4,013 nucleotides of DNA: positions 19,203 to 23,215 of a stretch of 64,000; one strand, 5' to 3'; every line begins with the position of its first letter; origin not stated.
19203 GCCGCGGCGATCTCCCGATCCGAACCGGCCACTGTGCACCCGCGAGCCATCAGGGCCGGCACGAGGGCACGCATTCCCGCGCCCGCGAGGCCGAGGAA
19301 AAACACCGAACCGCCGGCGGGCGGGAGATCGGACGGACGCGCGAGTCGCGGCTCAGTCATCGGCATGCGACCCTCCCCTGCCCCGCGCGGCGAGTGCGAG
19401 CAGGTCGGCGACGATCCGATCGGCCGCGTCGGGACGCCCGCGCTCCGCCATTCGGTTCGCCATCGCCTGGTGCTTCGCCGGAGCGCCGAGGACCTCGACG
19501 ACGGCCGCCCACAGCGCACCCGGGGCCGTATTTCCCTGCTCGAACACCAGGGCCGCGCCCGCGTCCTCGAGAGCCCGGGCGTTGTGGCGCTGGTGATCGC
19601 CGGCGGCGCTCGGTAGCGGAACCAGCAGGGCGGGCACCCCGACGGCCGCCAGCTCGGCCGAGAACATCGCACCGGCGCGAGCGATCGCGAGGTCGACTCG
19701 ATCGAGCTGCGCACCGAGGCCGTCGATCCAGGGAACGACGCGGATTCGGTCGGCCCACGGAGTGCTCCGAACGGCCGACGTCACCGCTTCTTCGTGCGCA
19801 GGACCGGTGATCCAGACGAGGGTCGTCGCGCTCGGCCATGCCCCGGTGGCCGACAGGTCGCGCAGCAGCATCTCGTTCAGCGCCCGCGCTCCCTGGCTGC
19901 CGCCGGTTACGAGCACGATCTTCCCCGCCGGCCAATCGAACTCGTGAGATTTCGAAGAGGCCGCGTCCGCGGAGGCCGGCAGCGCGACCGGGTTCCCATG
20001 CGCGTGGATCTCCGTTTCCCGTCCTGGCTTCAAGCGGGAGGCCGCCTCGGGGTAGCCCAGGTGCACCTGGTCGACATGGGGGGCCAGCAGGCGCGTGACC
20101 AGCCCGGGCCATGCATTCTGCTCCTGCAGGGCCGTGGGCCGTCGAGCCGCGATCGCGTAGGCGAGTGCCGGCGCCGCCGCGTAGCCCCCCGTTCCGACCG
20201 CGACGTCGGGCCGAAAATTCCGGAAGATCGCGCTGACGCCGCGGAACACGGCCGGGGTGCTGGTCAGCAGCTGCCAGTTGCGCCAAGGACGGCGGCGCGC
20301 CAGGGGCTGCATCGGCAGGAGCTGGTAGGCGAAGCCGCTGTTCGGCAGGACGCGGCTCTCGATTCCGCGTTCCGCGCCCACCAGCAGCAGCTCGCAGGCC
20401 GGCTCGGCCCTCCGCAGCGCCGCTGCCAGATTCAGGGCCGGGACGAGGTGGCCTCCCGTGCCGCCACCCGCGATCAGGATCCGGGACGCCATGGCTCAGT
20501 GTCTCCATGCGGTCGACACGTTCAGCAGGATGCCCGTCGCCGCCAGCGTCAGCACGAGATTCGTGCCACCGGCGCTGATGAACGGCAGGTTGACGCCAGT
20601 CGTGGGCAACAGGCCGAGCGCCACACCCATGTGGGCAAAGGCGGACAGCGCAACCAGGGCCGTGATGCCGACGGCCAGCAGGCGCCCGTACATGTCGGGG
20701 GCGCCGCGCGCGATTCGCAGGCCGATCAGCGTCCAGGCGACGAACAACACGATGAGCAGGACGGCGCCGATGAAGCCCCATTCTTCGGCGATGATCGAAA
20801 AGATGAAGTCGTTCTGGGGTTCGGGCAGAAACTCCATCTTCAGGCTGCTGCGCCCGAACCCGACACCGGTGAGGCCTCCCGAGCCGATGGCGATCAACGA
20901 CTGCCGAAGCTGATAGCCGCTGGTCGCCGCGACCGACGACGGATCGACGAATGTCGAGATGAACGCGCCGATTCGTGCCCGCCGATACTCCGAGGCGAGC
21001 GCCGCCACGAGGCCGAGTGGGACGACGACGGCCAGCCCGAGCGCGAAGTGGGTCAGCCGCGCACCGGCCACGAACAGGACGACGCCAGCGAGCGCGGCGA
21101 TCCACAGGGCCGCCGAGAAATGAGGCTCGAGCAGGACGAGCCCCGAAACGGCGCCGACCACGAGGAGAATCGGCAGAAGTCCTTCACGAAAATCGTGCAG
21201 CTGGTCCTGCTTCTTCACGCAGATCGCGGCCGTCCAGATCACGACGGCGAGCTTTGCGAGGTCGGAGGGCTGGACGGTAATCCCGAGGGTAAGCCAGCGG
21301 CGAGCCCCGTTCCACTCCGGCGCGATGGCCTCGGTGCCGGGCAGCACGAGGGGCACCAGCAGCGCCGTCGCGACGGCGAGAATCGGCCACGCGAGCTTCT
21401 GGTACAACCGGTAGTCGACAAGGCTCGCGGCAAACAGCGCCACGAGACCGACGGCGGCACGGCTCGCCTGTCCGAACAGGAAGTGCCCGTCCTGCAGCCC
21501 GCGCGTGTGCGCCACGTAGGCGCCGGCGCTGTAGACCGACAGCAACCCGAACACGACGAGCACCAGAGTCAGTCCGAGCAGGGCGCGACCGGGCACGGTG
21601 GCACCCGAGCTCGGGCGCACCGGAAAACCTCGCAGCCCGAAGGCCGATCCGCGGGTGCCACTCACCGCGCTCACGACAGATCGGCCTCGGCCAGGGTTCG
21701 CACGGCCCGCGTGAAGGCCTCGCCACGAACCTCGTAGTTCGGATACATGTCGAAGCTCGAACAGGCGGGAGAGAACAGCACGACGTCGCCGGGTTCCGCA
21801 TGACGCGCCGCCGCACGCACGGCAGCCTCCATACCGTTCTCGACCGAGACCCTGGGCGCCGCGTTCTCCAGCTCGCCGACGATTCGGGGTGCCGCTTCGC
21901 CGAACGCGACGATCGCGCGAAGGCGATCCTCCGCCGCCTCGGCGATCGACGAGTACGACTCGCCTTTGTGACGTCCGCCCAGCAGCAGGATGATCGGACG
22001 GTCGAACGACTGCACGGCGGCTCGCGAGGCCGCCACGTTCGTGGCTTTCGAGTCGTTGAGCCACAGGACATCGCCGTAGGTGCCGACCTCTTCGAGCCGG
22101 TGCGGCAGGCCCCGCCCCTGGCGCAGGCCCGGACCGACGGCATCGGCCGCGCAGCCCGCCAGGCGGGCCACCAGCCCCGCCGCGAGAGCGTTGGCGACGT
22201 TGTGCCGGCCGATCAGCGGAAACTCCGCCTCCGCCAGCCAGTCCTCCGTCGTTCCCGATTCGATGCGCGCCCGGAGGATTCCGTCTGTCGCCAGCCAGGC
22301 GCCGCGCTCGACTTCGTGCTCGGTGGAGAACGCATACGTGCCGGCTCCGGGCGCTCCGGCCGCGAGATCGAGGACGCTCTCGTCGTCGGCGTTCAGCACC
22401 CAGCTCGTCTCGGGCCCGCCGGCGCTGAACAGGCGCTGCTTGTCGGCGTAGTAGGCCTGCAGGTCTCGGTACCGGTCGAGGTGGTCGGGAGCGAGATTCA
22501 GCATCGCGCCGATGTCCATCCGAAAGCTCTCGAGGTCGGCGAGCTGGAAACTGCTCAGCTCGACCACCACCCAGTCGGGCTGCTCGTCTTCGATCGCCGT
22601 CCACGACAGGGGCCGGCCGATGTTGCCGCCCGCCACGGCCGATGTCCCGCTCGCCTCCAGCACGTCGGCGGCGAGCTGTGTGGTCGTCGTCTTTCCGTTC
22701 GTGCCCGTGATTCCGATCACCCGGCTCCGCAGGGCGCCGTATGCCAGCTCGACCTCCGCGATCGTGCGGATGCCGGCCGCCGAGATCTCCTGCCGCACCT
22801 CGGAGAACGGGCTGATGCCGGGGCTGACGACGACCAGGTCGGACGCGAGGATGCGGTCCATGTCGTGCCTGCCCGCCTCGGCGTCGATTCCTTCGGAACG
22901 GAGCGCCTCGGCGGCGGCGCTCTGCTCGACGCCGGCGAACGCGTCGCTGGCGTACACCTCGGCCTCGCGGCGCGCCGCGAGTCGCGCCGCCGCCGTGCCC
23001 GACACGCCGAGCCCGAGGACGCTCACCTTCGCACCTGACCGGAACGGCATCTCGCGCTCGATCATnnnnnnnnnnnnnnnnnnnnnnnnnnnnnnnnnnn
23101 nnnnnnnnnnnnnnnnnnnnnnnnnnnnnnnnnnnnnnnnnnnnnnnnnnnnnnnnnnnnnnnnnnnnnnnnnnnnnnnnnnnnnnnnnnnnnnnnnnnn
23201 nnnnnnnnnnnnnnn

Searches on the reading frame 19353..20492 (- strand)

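Call 23: search_protein_families(library=pfam, proteins=[window:19353-20492:-], max_evalue=0.0001)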
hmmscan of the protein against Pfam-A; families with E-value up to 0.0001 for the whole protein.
window:19353-20492:- (379 aa): 2 families
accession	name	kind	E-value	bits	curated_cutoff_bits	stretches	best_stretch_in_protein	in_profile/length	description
PF04101.22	Glyco_tran_28_C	-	4.6e-31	108.5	22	1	192-360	1-166/166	Glycosyltransferase family 28 C-terminal domain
PF03033.26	Glyco_transf_28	-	3.7e-24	85.8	26.2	1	5-144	1-138/139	Glycosyltransferase family 28 N-terminal domain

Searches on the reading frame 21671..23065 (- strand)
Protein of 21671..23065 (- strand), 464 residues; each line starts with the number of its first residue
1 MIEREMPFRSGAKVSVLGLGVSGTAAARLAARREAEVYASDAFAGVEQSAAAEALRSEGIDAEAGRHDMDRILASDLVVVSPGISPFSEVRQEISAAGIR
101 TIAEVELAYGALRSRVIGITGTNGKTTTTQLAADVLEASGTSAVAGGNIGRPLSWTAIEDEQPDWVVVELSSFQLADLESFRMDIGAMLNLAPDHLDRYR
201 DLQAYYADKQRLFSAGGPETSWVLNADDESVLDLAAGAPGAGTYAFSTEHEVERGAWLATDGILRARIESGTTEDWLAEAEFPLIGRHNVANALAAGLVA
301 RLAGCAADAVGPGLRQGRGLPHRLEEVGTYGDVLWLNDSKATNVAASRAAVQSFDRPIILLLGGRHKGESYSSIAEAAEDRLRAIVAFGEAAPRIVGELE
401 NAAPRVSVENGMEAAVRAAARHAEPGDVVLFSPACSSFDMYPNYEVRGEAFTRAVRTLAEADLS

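Call 69: search_protein_families(library=pfam, proteins=[window:21671-23065:-], max_evalue=0.001)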
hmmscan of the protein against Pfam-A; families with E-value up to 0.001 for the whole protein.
window:21671-23065:- (464 aa): 5 families
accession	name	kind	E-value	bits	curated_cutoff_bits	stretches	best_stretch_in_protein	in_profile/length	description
PF08245.18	Mur_ligase_M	-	6.1e-31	108.4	24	1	119-299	1-199/200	Mur ligase middle domain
PF02875.26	Mur_ligase_C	-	2.6e-16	61.1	28.4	1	322-435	1-127/127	Mur ligase, glutamate ligase domain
PF21799.2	MurD-like_N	-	2.9e-09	37.5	27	1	13-102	2-87/88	Mur ligase MurD-like, N-terminal domain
PF21377.3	MurD_N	-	9.6e-07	29.2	24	1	13-90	1-76/76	MurD N-terminal domain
PF01262.27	AlaDh_PNT_C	-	0.00021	21.2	23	1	11-49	28-66/214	Alanine dehydrogenase/PNT, C-terminal domain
